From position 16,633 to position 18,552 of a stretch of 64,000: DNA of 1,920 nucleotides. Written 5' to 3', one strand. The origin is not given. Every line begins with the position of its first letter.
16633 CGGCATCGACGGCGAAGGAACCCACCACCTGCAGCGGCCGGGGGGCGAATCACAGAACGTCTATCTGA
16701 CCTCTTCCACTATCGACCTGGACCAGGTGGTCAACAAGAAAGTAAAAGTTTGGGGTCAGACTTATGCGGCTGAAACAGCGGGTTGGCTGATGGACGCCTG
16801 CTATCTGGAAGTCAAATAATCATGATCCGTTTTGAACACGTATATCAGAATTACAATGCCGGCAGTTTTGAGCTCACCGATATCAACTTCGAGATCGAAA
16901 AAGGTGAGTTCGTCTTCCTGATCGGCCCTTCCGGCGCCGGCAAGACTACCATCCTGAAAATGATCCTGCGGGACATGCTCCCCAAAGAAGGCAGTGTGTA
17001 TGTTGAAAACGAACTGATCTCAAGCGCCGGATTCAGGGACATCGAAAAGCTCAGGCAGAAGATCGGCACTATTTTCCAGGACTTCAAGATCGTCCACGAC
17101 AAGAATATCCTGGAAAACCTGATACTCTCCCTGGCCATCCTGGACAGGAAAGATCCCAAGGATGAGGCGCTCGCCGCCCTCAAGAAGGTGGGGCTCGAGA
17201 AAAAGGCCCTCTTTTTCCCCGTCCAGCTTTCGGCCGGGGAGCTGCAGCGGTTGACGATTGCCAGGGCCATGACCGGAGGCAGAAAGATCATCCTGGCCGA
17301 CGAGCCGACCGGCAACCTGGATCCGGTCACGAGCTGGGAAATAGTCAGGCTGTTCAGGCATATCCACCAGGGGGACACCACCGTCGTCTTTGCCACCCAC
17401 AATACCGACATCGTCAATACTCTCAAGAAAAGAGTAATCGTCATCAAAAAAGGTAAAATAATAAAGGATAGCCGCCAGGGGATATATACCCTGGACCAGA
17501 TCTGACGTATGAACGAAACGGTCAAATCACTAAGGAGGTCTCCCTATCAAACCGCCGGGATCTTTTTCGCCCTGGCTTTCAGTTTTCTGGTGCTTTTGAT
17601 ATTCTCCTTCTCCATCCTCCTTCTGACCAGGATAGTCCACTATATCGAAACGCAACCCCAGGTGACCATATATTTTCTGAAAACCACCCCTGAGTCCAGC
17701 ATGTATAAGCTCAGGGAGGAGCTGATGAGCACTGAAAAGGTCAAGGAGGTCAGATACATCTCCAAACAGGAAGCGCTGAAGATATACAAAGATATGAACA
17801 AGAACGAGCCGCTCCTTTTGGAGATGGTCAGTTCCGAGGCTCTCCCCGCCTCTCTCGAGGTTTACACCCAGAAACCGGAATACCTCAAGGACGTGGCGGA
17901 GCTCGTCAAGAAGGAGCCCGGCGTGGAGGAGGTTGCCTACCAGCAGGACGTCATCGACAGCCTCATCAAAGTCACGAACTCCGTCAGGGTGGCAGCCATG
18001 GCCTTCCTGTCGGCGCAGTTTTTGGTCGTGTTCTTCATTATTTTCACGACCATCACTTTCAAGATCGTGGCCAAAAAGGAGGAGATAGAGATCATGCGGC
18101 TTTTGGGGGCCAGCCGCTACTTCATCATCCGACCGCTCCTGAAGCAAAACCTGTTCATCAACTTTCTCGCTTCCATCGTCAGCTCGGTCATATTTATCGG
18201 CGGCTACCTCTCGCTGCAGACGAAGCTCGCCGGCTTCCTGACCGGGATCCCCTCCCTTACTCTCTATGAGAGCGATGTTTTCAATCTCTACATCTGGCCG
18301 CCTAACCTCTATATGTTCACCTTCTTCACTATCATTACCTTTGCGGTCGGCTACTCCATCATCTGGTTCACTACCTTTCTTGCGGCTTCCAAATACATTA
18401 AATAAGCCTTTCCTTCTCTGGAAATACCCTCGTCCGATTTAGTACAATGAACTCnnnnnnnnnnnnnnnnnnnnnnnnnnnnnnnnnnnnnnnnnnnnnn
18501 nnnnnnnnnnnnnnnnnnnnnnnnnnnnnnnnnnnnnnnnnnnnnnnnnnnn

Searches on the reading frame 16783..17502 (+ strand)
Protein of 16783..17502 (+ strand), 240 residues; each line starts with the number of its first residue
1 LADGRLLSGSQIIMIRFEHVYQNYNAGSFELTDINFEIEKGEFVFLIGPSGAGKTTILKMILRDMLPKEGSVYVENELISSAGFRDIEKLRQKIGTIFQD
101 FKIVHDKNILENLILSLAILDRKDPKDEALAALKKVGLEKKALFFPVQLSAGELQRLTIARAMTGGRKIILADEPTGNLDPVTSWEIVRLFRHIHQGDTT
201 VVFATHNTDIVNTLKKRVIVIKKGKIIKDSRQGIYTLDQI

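Call 18: search_protein_families(library=pfam, proteins=[window:16783-17502:+], max_evalue=0.001)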
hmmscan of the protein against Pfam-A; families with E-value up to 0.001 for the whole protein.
window:16783-17502:+ (240 aa): 9 families
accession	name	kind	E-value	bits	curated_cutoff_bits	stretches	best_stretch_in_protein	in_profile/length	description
PF00005.33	ABC_tran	-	3.8e-31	109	25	1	31-176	1-136/137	ABC transporter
PF13304.12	AAA_21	-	2.6e-09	38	27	0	166-211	259-303/304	AAA domain, putative AbiEii toxin, Type IV TA system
PF20720.3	nSTAND3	-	1.2e-05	25.5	27.2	1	38-74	14-51/155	Novel STAND NTPase 3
PF25199.1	nSTAND_NTPase5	-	7.2e-05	23.1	34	1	39-92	39-95/145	Novel STAND NTPase 5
PF13401.12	AAA_22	-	0.00015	22.5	27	1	41-98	5-58/130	AAA domain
PF13191.12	AAA_16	-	0.00029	21.8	32.6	1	41-87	24-63/167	AAA ATPase domain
PF13555.12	AAA_29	-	0.00032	20.8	27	1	24-66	7-47/61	P-loop containing region of AAA domain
PF13476.12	AAA_23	-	0.00037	21.6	27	1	25-61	6-39/201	AAA domain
PF13173.12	AAA_14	-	0.00069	20.1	27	0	42-94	3-54/129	AAA domain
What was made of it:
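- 16822..17505 (+): ftsE (ABC ATPase). The listed ORF starts at TTG 16783; the likely start is ATG 16822. Pfam ABC_tran at E 3.8e-31 (call 18).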

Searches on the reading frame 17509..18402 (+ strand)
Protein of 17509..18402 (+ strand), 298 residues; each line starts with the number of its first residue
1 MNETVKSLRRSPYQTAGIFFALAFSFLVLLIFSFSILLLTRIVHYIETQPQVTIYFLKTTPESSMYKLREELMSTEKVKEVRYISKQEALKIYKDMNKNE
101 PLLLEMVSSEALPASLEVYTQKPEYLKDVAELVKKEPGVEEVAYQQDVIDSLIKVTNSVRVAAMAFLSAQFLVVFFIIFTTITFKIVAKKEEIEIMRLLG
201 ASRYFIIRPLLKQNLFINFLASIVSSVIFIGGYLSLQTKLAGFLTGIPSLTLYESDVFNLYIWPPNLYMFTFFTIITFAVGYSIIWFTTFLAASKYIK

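Call 18: search_protein_families(library=pfam, proteins=[window:17509-18402:+], max_evalue=0.001)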
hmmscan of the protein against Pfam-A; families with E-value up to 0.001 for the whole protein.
window:17509-18402:+ (298 aa): 2 families
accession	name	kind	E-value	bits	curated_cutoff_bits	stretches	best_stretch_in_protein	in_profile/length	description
PF18075.7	FtsX_ECD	-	8.2e-18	65.3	23.5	1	51-142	2-96/96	FtsX extracellular domain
PF02687.27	FtsX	-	1.6e-08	35.1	25.5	1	166-298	3-117/120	FtsX-like permease C-terminal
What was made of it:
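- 17509..18405 (+): ftsX (permease with an extracytoplasmic domain). Pfam FtsX_ECD at E 8e-18 and FtsX at E 1.6e-8 (call 18).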
